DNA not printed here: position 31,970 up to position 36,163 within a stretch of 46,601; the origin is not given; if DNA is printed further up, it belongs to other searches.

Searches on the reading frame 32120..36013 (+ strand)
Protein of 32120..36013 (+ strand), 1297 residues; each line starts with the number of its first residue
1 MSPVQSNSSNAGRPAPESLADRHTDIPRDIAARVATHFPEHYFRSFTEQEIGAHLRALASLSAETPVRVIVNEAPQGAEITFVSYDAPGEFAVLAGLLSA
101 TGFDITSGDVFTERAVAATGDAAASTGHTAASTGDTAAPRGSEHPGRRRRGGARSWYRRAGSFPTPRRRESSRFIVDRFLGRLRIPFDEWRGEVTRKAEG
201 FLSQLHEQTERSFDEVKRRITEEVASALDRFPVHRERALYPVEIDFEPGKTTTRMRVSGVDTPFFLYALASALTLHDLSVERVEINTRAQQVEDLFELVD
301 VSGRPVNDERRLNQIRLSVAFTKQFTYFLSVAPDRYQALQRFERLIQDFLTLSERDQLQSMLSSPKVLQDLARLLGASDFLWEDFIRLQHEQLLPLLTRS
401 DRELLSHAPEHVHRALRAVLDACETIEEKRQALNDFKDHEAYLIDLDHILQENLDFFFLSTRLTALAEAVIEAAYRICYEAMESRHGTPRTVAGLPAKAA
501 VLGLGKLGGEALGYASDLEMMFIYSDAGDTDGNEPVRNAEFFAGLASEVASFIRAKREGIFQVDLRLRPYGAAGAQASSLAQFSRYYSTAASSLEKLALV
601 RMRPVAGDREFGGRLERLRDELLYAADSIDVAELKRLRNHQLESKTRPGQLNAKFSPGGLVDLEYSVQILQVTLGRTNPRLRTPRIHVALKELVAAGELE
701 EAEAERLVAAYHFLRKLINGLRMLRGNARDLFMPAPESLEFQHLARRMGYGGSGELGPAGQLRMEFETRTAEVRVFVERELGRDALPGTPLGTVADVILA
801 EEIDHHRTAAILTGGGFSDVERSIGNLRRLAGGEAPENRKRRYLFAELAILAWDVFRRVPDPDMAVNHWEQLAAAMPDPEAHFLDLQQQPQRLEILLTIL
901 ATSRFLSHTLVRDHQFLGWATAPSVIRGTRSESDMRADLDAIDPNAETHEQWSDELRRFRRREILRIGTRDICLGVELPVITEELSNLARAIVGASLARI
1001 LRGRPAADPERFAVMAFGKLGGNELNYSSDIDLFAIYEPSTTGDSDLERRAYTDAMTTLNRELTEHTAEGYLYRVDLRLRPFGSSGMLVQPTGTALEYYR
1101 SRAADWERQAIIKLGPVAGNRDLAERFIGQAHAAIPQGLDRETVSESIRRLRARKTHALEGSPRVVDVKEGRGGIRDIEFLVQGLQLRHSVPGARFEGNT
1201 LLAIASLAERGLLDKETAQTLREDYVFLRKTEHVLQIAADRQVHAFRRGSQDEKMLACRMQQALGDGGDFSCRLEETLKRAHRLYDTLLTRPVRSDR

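Call 33: search_protein_families(library=pfam, proteins=[window:32120-36013:+], max_evalue=0.0001)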
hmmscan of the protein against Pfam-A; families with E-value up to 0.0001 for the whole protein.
window:32120-36013:+ (1297 aa): 2 families
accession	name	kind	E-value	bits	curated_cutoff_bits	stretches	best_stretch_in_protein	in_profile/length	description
PF03710.21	GlnE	-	6.4e-96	321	24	2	895-1127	3-249/252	Glutamate-ammonia ligase adenylyltransferase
PF08335.16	GlnD_UR_UTase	-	4.2e-34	118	21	2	1162-1288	22-140/141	GlnD PII-uridylyltransferase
